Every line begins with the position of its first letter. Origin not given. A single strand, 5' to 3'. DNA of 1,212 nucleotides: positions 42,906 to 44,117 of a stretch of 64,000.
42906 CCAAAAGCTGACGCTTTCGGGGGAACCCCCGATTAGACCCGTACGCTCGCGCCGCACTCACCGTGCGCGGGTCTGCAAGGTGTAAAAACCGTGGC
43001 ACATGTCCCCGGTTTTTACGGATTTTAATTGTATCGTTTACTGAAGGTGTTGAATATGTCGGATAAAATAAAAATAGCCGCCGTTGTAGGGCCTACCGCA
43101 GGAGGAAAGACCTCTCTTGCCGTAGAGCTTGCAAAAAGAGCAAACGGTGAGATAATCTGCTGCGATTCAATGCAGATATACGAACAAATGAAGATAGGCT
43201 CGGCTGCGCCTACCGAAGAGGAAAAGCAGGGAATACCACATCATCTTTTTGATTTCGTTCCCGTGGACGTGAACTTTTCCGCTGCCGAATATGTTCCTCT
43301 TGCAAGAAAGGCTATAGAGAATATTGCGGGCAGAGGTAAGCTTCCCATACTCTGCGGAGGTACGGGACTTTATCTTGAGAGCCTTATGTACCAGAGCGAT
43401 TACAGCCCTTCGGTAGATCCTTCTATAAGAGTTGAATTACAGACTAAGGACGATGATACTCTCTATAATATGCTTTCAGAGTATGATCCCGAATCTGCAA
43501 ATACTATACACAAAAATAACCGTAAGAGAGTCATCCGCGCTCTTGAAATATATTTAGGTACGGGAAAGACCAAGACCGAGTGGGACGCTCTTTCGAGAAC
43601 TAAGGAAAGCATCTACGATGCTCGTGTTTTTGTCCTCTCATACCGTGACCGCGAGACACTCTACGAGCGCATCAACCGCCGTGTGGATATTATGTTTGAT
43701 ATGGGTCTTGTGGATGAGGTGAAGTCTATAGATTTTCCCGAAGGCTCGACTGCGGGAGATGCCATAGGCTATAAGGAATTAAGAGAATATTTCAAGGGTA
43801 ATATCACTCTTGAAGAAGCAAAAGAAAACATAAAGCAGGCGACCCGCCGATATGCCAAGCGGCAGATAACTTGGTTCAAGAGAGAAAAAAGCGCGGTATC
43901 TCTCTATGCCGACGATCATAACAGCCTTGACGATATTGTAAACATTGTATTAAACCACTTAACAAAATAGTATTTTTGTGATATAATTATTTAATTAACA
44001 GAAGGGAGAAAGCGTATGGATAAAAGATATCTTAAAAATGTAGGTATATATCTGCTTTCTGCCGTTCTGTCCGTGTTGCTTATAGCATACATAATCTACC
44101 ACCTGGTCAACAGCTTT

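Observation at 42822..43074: miaA is preceded by a duplicated copy of its own start, which now forms an 11-codon uORF, and by a GC-rich alternative-hairpin leader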

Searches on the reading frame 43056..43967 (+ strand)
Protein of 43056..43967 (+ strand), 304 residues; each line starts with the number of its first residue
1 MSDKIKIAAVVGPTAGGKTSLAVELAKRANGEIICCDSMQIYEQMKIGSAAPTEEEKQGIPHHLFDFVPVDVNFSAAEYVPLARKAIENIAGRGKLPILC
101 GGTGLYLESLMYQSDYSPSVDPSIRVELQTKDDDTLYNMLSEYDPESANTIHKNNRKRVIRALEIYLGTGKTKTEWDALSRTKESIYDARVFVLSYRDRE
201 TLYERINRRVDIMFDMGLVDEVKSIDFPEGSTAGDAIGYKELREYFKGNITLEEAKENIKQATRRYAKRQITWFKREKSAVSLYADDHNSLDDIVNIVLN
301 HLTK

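Call 10: find_encoding_contigs(protein=window:43056-43967:+, flank=3000, max_places=10)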
Protein window:43056-43967:+ (304 aa): 4 contigs read that carry it; 3 places shown.
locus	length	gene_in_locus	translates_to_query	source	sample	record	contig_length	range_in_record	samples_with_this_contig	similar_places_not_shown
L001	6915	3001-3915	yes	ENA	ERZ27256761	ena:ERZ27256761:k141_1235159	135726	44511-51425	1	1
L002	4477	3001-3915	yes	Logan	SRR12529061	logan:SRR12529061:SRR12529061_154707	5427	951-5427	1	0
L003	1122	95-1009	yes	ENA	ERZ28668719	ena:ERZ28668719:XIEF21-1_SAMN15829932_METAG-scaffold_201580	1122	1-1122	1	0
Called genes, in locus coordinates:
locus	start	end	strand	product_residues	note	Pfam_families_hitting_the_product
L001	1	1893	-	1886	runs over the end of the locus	PF18889:Beta_helix_3 (faint), PF13306:LRR_5 (weak)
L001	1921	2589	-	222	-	PF00440:TetR_N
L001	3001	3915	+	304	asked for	PF01745:IPT, PF01715:IPPT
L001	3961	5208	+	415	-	PF26018:BSH_RND_rel (weak), PF26012:HH_RND_rel, PF26011:Beta-barrel_RND_rel (faint)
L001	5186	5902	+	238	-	PF01168:Ala_racemase_N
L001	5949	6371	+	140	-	PF04472:SepF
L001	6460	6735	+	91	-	PF02325:CCB3_YggT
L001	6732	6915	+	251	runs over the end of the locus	PF17774:YlmH_RBD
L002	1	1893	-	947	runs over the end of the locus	?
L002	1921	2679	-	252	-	PF00440:TetR_N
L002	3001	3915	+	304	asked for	PF01745:IPT, PF01715:IPPT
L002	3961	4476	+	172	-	?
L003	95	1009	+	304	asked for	PF01745:IPT, PF01715:IPPT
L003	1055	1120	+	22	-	?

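Call 12: find_homologous_proteins(query=window:43056-43967:+, max_evalue=1e-30)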
Query window:43056-43967:+ (304 aa): 7999 proteins with E <= 1e-30 among 8000 candidates; the best 120 are listed.
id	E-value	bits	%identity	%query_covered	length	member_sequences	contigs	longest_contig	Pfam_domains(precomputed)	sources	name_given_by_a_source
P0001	7.9e-199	677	100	100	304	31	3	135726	PF01745.23,PF01715.24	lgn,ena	-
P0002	4.3e-181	618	91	100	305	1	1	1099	PF01745.23,PF01715.24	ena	-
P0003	5.7e-181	618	90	100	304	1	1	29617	PF01745.23,PF01715.24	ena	-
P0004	1.3e-177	607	89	100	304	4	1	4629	PF01745.23,PF01715.24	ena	-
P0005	3.2e-176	602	89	100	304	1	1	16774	PF01745.23,PF01715.24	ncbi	-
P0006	9.1e-176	601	88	100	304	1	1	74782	PF01745.23,PF01715.24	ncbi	-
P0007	6.1e-171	585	86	99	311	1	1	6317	PF01745.23,PF01715.24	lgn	-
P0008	5.7e-161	552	82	100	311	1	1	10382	PF01745.23,PF01715.24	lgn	-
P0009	5.9e-158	543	80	100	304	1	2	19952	PF01745.23,PF01715.24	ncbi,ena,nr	ncbi:MAG: tRNA (adenosine(37)-N6)-dimethylallyltransferase MiaA [Clostridia bacterium]|nr:tRNA (aden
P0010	1.4e-157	541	80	100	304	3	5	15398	PF01745.23,PF01715.24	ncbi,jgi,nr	ncbi:MAG: tRNA (adenosine(37)-N6)-dimethylallyltransferase MiaA [Ruminococcaceae bacterium]|nr:tRNA 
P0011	1.2e-153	528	78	100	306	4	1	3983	PF01745.23,PF01715.24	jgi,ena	-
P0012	8.8e-152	522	77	100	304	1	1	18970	PF01745.23,PF01715.24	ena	-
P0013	4.5e-137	474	74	100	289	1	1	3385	PF01745.23,PF01715.24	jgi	-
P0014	1.4e-132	459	67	100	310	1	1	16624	PF01745.23,PF01715.24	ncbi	-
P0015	9.9e-122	424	65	99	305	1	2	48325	PF01745.23,PF01715.24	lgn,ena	-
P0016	1.4e-121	423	61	99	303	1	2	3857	PF01745.23,PF01715.24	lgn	-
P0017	3.5e-121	422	100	64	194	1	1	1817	PF01715.24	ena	-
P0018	9.3e-109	381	90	64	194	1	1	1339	PF01715.24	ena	-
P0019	2.2e-105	370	56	100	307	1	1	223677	PF01745.23,PF01715.24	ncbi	-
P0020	1.1e-103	364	58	99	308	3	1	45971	PF01745.23,PF01715.24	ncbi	-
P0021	7.1e-103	362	58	99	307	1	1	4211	PF01745.23,PF01715.24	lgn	-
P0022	7.8e-103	362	59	100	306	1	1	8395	PF01745.23,PF01715.24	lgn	-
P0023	1.2e-102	361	60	94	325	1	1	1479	PF01745.23,PF01715.24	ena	-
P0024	6.7e-102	359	55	99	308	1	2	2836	PF01745.23,PF01715.24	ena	-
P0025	8.8e-102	358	56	99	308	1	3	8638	PF01745.23,PF01715.24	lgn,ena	-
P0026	1.2e-100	354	57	99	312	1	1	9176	PF01745.23,PF01715.24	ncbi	-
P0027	1.5e-100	354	54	99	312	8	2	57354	PF01745.23,PF01715.24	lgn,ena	-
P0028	8.2e-100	352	59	94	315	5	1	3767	PF01745.23,PF01715.24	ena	-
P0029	9.7e-100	351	55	98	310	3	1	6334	PF01745.23,PF01715.24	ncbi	-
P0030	9.7e-100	351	58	94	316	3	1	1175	PF01745.23,PF01715.24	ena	-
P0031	2.6e-99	350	58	100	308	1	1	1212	PF01745.23,PF01715.24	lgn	-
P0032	3.5e-99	350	57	98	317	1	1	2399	PF01745.23,PF01715.24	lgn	-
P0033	3.8e-99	350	58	98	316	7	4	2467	PF01745.23,PF01715.24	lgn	-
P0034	4.4e-99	349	54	98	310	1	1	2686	PF01745.23,PF01715.24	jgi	-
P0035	5.5e-99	349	54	98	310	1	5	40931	PF01745.23,PF01715.24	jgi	-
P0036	1.4e-98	348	57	99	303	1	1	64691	PF01745.23,PF01715.24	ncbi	-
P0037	2.0e-98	347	58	94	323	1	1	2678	PF01745.23,PF01715.24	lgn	-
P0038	2.1e-98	347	53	100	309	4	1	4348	PF01745.23,PF01715.24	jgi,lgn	-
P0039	2.3e-98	347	55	99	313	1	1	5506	PF01745.23,PF01715.24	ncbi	-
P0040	2.6e-98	347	54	98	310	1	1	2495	PF01745.23,PF01715.24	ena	-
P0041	4.7e-98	346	55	99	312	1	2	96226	PF01745.23,PF01715.24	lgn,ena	-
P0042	6.0e-98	346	54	98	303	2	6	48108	PF01745.23,PF01715.24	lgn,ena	-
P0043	7.3e-98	345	57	99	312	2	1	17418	PF01745.23,PF01715.24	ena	-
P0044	7.4e-98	345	54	98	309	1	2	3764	PF01745.23,PF01715.24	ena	-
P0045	1.5e-97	344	57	93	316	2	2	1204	PF01745.23,PF01715.24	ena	-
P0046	1.9e-97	344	55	99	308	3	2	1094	PF01745.23,PF01715.24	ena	-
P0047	3.0e-97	343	54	97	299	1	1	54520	PF01745.23,PF01715.24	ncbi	-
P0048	3.1e-97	343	56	99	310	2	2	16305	PF01745.23,PF01715.24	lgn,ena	-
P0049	4.4e-97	343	57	99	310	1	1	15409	PF01745.23,PF01715.24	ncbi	-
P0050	6.3e-97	342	54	99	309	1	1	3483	PF01745.23,PF01715.24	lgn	-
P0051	7.3e-97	342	56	99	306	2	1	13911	PF01745.23,PF01715.24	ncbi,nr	ncbi:MAG: tRNA (adenosine(37)-N6)-dimethylallyltransferase MiaA [Firmicutes bacterium]|nr:tRNA (aden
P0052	7.7e-97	342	57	90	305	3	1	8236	PF01745.23,PF01715.24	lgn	-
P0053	8.5e-97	342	57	98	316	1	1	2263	PF01745.23,PF01715.24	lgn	-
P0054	1.1e-96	341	59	91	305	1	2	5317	PF01745.23,PF01715.24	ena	-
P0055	1.1e-96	341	53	99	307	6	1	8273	PF01745.23,PF01715.24,PF02224.25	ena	-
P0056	1.2e-96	341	54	99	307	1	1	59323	PF01745.23,PF01715.24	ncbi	-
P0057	1.2e-96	341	57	90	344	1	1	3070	PF01745.23,PF01715.24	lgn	-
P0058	1.5e-96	341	55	99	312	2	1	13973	PF01745.23,PF01715.24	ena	-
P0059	1.5e-96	341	54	98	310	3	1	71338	PF01745.23,PF01715.24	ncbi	-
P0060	1.8e-96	341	53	98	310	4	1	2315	PF01745.23,PF01715.24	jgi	-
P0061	1.9e-96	341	57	93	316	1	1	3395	PF01745.23,PF01715.24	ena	-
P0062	1.9e-96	341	55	99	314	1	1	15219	PF01745.23,PF01715.24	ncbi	-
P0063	2.0e-96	341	57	93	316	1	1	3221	PF01745.23,PF01715.24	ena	-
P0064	2.1e-96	341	55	99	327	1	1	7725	PF01745.23,PF01715.24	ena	-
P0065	2.3e-96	340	54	99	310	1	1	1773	PF01745.23,PF01715.24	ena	-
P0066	3.4e-96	340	54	100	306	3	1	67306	PF01745.23,PF01715.24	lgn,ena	-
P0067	4.0e-96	340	53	100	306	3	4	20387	PF01745.23,PF01715.24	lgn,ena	-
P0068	5.0e-96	339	55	100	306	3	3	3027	PF01745.23,PF01715.24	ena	-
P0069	5.9e-96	339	53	98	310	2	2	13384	PF01745.23,PF01715.24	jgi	-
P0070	6.1e-96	339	57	93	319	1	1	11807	PF01745.23,PF01715.24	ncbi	-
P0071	7.2e-96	339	54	98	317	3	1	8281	PF01745.23,PF01715.24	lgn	-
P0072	8.0e-96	339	53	99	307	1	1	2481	PF01745.23,PF01715.24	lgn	-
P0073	8.1e-96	339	57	95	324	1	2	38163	PF01745.23,PF01715.24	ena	-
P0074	9.2e-96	338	56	98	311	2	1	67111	PF01745.23,PF01715.24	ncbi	-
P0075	1.1e-95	338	53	99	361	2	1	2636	PF01745.23,PF01715.24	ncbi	-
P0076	1.1e-95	338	54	99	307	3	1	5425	PF01745.23,PF01715.24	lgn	-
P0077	1.3e-95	338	56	97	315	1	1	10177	PF01745.23,PF01715.24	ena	-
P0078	2.4e-95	337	54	100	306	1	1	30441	PF01745.23,PF01715.24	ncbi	-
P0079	2.6e-95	337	57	94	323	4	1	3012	PF01745.23,PF01715.24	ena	-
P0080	2.8e-95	337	53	100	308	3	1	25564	PF01745.23,PF01715.24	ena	-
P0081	2.9e-95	337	53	99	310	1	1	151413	PF01745.23,PF01715.24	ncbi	-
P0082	4.0e-95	336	54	99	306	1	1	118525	PF01745.23,PF01715.24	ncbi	-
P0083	4.6e-95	336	54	99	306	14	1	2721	PF01745.23,PF01715.24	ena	-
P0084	5.0e-95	336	55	99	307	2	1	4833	PF01745.23,PF01715.24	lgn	-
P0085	5.2e-95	336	56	98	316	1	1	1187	PF01745.23,PF01715.24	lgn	-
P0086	5.3e-95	336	53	99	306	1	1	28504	PF01745.23,PF01715.24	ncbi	-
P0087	7.4e-95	335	54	98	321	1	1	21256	PF01745.23,PF01715.24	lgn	-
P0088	7.8e-95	335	54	100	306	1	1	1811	PF01745.23,PF01715.24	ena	-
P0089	9.5e-95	335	56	98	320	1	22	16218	PF01745.23,PF01715.24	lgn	-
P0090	9.6e-95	335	53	98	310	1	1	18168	PF01745.23,PF01715.24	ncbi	-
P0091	1.1e-94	335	55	99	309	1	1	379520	PF01745.23,PF01715.24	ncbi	-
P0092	1.5e-94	334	54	99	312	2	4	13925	PF01745.23,PF01715.24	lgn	-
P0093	2.1e-94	334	55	95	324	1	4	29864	PF01745.23,PF01715.24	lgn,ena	-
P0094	2.5e-94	334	56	94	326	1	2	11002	PF01745.23,PF01715.24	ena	-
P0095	2.9e-94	334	52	99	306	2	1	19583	PF01745.23,PF01715.24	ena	-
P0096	3.5e-94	333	52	100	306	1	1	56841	PF01745.23,PF01715.24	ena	-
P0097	4.0e-94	333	53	99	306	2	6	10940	PF01745.23,PF01715.24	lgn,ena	-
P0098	4.2e-94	333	57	91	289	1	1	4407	PF01745.23,PF01715.24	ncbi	-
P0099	4.2e-94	333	53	100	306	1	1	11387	PF01745.23,PF01715.24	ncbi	-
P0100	4.7e-94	333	52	100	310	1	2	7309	PF01715.24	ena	-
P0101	5.3e-94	333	52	98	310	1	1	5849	PF01745.23,PF01715.24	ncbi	-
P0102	5.8e-94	333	56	94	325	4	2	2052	PF01745.23,PF01715.24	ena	-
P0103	5.8e-94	333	56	97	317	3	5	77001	PF01745.23,PF01715.24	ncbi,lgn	-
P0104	6.3e-94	332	55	98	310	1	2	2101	PF01745.23,PF01715.24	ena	-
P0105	7.7e-94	332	54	97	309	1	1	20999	PF01745.23,PF01715.24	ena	-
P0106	9.6e-94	332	53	99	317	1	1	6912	PF01745.23,PF01715.24,PF00519.24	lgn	-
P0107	9.7e-94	332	54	98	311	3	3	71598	PF01745.23,PF01715.24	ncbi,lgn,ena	-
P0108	1.2e-93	332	54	97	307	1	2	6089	PF01745.23,PF01715.24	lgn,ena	-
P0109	1.5e-93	331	56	94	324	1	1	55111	PF01745.23,PF01715.24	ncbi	-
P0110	1.5e-93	331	55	100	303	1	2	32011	PF01745.23,PF01715.24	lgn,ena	-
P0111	1.6e-93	331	53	99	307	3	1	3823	PF01745.23,PF01715.24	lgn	-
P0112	1.7e-93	331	58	93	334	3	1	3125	PF01745.23,PF01715.24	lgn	-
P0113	1.8e-93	331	55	93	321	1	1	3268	PF01745.23,PF01715.24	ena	-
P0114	2.3e-93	331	55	98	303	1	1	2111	PF01745.23,PF01715.24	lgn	-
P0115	2.4e-93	331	52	100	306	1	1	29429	PF01745.23,PF01715.24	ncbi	-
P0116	3.0e-93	330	53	99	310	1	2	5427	PF01745.23,PF01715.24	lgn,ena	-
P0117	3.1e-93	330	52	100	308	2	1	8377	PF01745.23,PF01715.24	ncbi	-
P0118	4.3e-93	330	52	99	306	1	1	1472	PF01745.23,PF01715.24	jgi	jgi:tRNA dimethylallyltransferase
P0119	4.8e-93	330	53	98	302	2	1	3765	PF01745.23,PF01715.24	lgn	-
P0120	4.9e-93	329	55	99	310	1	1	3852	PF01745.23,PF01715.24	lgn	-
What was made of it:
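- Checked: The product is MiaA (Pfam IPT/IPPT, calls 10 and 12).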

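Call 13: find_related_loci(query=window:43056-43967:+, collection=genome_contigs, flank=3000)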
Query window:43056-43967:+ (304 aa) in genome_contigs; peptide patterns used: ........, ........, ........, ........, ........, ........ (x = any residue, [..] = any of these).
485 stretches matched a pattern; 232 encode a relative of the query (tblastn E <= 1e-3); the best 80 are kept; 80 distinct loci.
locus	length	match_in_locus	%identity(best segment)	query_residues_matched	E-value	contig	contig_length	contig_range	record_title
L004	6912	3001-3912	94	1-304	0e+0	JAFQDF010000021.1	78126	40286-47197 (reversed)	MAG: Clostridia bacterium isolate RGIG1713 Goat_Cecum-2__c353324, whole genome shotgun sequence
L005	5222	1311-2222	94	1-304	0e+0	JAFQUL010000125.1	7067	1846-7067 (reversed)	MAG: Clostridia bacterium isolate RGIG2161 Goat_Colon.Co__c1293224, whole genome shotgun sequence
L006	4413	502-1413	94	1-304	0e+0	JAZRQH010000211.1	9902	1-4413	MAG: Eubacteriales bacterium isolate T1900045365_YK20190055.MAGScoT_cleanbin_000014 SGB_6839_k141_1505129, whole genome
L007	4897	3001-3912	92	1-304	0e+0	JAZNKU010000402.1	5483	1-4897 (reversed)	MAG: Eubacteriales bacterium isolate T1900044673_TS20190139.MAGScoT_cleanbin_000051 SGB_1607_k141_2009799, whole genome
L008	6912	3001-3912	91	1-304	0e+0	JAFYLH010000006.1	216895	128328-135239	MAG: Clostridia bacterium isolate RGIG7194 Water_buffalos_Cecum-1__c123537, whole genome shotgun sequence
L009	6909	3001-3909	78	1-303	6e-163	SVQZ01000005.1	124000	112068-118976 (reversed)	MAG: Oscillospiraceae bacterium isolate SIG630 NODE_764_length_124000_cov_3.378832, whole genome shotgun sequence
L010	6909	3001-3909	80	1-303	4e-167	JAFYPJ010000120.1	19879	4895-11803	MAG: Clostridia bacterium isolate RGIG7300 Water_buffalos_Cecum-4__c690109, whole genome shotgun sequence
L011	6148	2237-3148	93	1-304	0e+0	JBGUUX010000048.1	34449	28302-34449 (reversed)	MAG: Eubacteriales bacterium isolate fecal_MAG_474 fecal_MAG_474_contig_0048, whole genome shotgun sequence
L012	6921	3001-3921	55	1-304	7e-112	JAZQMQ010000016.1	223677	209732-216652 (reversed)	MAG: Eubacteriales bacterium isolate T1900044605_TS20190071.MAGScoT_cleanbin_000023 SGB_730_k141_156776, whole genome sh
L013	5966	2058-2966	58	1-296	1e-107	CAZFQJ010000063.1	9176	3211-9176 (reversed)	MAG TPA_asm: uncultured Lachnospiraceae bacterium isolate SRP225648_co1_922 genome assembly, contig: NODE_19340_length_9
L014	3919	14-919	54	6-304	6e-106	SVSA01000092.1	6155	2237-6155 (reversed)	MAG: Oscillospiraceae bacterium isolate SIG657 NODE_184984_length_6155_cov_1.270405, whole genome shotgun sequence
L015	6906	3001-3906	54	4-302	6e-104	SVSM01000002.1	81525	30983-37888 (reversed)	MAG: Oscillospiraceae bacterium isolate SIG669 NODE_7338_length_81525_cov_2.148873, whole genome shotgun sequence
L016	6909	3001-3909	55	4-297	3e-104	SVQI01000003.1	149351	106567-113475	MAG: Oscillospiraceae bacterium isolate SIG613 NODE_105_length_149351_cov_8.015395, whole genome shotgun sequence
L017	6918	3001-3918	54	1-303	1e-102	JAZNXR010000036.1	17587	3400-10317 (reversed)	MAG: Eubacteriales bacterium isolate T1900044778_TS20190244.MAGScoT_cleanbin_000047 SGB_2529_k141_3643118, whole genome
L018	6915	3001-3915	54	1-302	3e-102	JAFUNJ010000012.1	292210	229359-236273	MAG: Clostridia bacterium isolate RGIG4652 Roe_deer_Rectum-4__c3421, whole genome shotgun sequence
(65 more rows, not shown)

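Call 21: find_encoding_contigs(protein=P0007, flank=2500, max_places=3)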
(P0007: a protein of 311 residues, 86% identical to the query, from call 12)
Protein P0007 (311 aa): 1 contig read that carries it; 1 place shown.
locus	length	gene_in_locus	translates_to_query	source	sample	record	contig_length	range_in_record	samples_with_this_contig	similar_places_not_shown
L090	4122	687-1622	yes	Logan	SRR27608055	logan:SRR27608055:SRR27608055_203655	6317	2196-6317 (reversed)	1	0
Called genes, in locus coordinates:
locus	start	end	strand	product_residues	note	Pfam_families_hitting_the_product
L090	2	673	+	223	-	?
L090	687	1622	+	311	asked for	PF01745:IPT, PF01715:IPPT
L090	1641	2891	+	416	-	PF26018:BSH_RND_rel, PF26012:HH_RND_rel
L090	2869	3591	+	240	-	PF01168:Ala_racemase_N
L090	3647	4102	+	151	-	PF04472:SepF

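Call 22: find_encoding_contigs(protein=P0008, flank=2500, max_places=3)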
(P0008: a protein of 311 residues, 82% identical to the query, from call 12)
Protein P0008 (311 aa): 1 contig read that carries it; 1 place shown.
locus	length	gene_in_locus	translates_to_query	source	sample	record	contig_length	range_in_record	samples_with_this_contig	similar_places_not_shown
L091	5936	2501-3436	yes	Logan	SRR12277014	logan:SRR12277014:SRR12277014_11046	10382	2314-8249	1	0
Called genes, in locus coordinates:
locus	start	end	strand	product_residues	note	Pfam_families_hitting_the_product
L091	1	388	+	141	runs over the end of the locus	-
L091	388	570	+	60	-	-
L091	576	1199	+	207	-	-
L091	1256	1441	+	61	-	-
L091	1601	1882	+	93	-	PF04221:RelB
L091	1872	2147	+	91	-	PF15738:YafQ_toxin, PF05016:ParE_toxin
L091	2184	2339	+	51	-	-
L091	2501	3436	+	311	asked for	PF01745:IPT, PF01715:IPPT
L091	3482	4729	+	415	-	PF26018:BSH_RND_rel, PF26012:HH_RND_rel, PF26011:Beta-barrel_RND_rel (weak)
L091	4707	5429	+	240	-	PF01168:Ala_racemase_N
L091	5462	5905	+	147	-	PF04472:SepF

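Call 23: find_encoding_contigs(protein=P0012, flank=2500, max_places=3)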
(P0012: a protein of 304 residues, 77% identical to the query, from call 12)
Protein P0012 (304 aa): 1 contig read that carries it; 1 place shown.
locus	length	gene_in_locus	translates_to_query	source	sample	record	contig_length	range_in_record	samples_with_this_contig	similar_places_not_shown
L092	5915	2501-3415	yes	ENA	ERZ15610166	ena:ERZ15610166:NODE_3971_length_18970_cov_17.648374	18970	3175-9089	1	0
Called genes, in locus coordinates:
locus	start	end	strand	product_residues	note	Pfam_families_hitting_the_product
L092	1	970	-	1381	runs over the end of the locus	?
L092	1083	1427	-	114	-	PF05635:23S_rRNA_IVP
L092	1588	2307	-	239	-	PF00440:TetR_N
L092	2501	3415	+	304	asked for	PF01745:IPT, PF01715:IPPT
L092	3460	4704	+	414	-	PF26018:BSH_RND_rel, PF26012:HH_RND_rel, PF26011:Beta-barrel_RND_rel (weak)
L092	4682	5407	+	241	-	PF10372:CdaS_N (faint), PF01168:Ala_racemase_N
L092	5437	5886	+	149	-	PF04472:SepF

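Call 24: find_encoding_contigs(protein=P0014, flank=2500, max_places=3)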
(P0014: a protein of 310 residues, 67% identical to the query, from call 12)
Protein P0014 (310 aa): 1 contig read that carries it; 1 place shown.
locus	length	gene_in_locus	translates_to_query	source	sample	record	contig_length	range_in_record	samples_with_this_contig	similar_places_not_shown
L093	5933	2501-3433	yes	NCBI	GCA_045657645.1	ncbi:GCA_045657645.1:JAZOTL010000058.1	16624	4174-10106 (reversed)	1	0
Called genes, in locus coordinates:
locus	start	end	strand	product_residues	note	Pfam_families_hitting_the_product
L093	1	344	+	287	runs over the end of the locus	PF00590:TP_methylase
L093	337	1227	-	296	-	PF00701:DHDPS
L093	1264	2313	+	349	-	PF02547:Queuosine_synth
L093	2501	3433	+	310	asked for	PF01745:IPT (weak), PF01715:IPPT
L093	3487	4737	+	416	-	PF26018:BSH_RND_rel (weak), PF26012:HH_RND_rel, PF26011:Beta-barrel_RND_rel (weak)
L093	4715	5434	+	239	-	PF01168:Ala_racemase_N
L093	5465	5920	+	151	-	PF04472:SepF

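Call 57: find_encoding_contigs(protein=P0003, flank=8000, max_places=3)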
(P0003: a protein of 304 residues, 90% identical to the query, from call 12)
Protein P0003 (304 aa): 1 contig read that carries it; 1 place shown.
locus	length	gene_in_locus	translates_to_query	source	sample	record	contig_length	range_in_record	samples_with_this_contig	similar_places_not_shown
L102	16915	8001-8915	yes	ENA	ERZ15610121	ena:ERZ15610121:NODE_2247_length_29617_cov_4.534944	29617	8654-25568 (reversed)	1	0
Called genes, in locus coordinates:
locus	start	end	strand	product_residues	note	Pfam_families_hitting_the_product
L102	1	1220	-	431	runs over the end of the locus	PF01266:DAO, PF01494:FAD_binding_3 (weak), PF13450:NAD_binding_8 (weak), PF13738:Pyr_redox_3 (faint), PF00355:Rieske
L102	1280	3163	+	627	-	PF00009:GTP_EFTU, PF14492:EFG_III, PF03764:EFG_IV, PF00679:EFG_C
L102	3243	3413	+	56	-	PF00037:Fer4 (weak), PF13237:Fer4_10, PF14697:Fer4_21 (faint), PF12838:Fer4_7, PF13187:Fer4_9, PF12797:Fer4_2 (weak), PF00037:Fer4, PF12837:Fer4_6 (weak), +4 more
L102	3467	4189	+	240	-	PF06325:PrmA, PF05175:MTS, PF03602:Cons_hypoth95 (weak), PF13847:Methyltransf_31, PF08241:Methyltransf_11, PF08242:Methyltransf_12 (weak), PF13649:Methyltransf_25, PF01170:UPF0020 (weak), +1 more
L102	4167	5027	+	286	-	PF00590:TP_methylase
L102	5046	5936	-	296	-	PF00701:DHDPS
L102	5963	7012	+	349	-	PF02547:Queuosine_synth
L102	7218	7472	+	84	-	PF13711:DUF4160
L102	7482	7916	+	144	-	PF10387:DUF2442, PF20038:HTH_59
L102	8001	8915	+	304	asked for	PF01745:IPT, PF01715:IPPT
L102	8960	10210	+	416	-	PF26018:BSH_RND_rel, PF26012:HH_RND_rel, PF26011:Beta-barrel_RND_rel (weak)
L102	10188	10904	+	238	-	PF01168:Ala_racemase_N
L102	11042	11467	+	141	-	PF04472:SepF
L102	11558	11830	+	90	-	PF02325:CCB3_YggT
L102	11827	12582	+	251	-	PF21278:YlmH_1st (faint), PF17774:YlmH_RBD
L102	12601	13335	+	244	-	PF05103:DivIVA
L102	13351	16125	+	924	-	PF00133:tRNA-synt_1, PF09334:tRNA-synt_1g, PF08264:Anticodon_1, PF06827:zf-FPG_IleRS (weak)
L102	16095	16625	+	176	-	PF01252:Peptidase_A8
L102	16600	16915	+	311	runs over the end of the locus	PF00849:PseudoU_synth_2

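Call 58: find_encoding_contigs(protein=P0004, flank=3000, max_places=3)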
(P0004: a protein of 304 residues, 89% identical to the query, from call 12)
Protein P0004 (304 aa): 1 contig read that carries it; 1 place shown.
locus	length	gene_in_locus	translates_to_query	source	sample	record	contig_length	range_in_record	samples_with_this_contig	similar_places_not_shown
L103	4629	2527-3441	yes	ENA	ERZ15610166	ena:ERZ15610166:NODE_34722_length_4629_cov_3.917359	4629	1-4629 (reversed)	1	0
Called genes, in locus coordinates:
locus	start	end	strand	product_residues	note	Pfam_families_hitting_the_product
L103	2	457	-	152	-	?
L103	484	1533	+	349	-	PF02547:Queuosine_synth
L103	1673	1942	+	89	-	PF05016:ParE_toxin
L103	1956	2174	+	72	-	-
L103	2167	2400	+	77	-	PF21716:dnstrm_HI1420 (weak), PF13744:HTH_37, PF12844:HTH_19, PF13560:HTH_31, PF01381:HTH_3, PF13443:HTH_26 (weak)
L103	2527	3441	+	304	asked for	PF01745:IPT, PF01715:IPPT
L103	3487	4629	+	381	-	?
